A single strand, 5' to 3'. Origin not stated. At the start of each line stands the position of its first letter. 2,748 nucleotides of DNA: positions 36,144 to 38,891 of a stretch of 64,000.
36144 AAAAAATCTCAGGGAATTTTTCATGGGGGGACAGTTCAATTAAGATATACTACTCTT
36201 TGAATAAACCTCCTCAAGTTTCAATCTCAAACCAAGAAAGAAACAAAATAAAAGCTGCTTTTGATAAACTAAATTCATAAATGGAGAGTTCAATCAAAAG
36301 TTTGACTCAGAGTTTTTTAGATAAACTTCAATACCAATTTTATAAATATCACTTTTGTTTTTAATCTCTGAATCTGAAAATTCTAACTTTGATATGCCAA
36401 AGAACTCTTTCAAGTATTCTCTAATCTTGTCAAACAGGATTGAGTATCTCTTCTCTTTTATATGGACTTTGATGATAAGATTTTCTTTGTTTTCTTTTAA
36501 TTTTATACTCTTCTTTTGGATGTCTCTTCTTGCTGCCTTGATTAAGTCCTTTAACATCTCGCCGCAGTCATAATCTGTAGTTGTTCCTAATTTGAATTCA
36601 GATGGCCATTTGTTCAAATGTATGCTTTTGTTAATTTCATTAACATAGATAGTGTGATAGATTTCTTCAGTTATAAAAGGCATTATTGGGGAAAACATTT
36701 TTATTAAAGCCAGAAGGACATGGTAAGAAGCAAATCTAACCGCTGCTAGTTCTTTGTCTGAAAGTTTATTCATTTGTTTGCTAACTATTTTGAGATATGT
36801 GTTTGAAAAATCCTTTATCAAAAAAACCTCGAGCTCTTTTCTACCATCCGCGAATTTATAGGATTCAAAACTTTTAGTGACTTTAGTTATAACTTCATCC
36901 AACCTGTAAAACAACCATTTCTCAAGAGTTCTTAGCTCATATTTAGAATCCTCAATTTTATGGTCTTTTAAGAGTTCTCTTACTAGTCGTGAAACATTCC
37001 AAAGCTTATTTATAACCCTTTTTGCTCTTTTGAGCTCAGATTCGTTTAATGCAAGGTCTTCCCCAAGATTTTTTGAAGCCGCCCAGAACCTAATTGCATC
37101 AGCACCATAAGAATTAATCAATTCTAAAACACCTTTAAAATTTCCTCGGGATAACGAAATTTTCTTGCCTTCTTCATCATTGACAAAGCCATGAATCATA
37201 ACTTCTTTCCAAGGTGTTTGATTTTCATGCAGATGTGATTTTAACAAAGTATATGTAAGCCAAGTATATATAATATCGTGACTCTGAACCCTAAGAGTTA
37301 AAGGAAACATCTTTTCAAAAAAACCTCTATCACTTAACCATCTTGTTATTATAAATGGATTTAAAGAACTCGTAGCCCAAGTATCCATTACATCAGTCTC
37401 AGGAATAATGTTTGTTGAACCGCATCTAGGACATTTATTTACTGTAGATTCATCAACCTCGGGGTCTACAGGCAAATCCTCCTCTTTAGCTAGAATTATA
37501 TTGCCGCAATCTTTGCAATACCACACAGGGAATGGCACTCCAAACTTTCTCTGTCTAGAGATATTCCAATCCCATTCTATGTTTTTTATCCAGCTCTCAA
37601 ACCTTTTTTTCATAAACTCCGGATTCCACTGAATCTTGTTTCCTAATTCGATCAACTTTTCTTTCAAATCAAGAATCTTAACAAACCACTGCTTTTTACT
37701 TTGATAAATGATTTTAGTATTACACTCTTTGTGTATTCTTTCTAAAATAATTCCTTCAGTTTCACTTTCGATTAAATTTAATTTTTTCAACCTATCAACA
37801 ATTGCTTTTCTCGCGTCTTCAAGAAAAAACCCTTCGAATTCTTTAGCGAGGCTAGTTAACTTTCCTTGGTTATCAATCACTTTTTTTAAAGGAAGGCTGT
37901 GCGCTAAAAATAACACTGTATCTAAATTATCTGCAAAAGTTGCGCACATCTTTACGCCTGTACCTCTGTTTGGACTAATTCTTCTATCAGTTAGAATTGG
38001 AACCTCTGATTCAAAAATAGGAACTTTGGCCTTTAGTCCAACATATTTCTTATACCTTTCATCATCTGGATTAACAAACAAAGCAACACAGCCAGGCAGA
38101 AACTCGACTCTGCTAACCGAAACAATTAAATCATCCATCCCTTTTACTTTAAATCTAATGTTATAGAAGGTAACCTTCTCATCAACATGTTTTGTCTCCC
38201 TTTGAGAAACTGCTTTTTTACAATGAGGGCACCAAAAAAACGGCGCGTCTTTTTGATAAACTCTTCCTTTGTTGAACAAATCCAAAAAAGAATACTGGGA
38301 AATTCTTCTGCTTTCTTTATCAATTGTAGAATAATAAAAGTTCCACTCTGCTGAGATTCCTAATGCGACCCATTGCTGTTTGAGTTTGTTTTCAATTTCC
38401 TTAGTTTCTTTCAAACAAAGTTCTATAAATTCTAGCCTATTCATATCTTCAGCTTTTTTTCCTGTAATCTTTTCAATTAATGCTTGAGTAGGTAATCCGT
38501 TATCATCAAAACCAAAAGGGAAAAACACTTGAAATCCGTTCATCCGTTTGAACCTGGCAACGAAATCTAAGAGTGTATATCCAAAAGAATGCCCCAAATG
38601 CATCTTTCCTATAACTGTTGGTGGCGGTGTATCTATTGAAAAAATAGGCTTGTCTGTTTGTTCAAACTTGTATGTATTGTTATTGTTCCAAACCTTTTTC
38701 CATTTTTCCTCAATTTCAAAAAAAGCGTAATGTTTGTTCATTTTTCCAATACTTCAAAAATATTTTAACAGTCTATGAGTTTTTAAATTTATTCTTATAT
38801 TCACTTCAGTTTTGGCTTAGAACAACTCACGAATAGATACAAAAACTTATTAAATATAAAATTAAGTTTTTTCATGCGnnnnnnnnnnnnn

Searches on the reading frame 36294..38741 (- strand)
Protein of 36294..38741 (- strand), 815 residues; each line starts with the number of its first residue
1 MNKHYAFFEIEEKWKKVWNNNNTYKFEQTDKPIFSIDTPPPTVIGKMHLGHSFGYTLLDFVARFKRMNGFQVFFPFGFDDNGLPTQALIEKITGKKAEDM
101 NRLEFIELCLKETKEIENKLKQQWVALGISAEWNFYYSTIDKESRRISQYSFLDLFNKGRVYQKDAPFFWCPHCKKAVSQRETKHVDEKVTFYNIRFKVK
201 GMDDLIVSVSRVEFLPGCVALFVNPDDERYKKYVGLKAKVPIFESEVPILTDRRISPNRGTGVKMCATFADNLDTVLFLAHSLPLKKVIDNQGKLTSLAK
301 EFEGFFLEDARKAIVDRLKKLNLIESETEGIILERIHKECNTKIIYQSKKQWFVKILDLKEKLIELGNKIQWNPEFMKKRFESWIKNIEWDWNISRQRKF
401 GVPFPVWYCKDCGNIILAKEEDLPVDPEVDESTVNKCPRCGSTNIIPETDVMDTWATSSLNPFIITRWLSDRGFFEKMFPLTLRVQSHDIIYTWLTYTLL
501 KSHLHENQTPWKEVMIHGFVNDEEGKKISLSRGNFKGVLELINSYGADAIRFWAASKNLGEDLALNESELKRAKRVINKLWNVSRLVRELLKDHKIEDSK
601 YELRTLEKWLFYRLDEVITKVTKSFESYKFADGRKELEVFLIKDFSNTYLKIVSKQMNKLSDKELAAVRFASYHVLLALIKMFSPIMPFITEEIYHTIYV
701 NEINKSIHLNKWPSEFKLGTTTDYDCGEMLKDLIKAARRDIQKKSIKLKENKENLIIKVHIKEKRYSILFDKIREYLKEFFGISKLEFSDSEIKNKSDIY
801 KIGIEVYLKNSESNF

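Call 7: search_protein_families(library=ncbifam, proteins=[window:36294-38741:-])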
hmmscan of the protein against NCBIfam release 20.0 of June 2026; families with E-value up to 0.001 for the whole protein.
window:36294-38741:- (815 aa): 18 families
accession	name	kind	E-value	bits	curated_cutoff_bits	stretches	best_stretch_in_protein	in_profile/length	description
NF009687.0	PRK13208.1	equivalog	6.3e-265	881.3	738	1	1-796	6-796/801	valine--tRNA ligase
TIGR00422.1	valS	equivalog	1e-198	662.3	612.1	1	1-802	1-800/863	valine--tRNA ligase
NF000540.1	alt_ValS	exception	8.5e-185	616.1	900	2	95-762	117-801/827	valine--tRNA ligase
NF004349.1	PRK05729.1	equivalog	1.8e-162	542.6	704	1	3-798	2-782/860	valine--tRNA ligase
NF011492.0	PRK14900.1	equivalog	1.3e-116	390.8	1783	1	2-784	10-794/1044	valine--tRNA ligase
TIGR00392.1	ileS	equivalog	7.1e-106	355.3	621.4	2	246-760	310-852/861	isoleucine--tRNA ligase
NF008957.0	PRK12300.1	subfamily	1.8e-66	224.8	677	3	5-228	4-241/946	leucine--tRNA ligase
NF040702.1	ileS_w_GNAT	exception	9.5e-59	199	1999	2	235-762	480-1018/1100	isoleucine--tRNA ligase, N-acetyltransferase domain-containing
NF000258.1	MupB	exception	2.3e-56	191.3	1900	2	255-757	304-819/1033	mupirocin-resistant isoleucine--tRNA ligase MupB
TIGR00395.1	leuS_arch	equivalog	1.2e-54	185.7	648.5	2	9-228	2-235/938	leucine--tRNA ligase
TIGR00396.1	leuS_bact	equivalog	1.1e-46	159.4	548.4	3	6-176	2-160/843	leucine--tRNA ligase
NF000257.1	MupA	exception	1.9e-46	158.3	1900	2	257-769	302-828/1024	mupirocin-resistant isoleucine--tRNA ligase MupA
TIGR00398.1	metG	equivalog_domain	5.4e-34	117.8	336.35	3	510-702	311-505/530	methionine--tRNA ligase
NF001100.0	PRK00133.1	equivalog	3.1e-28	98.7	587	3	509-708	313-505/676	methionine--tRNA ligase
NF008900.0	PRK12267.1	equivalog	1.5e-20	73.3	598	2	34-183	6-140/648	methionine--tRNA ligase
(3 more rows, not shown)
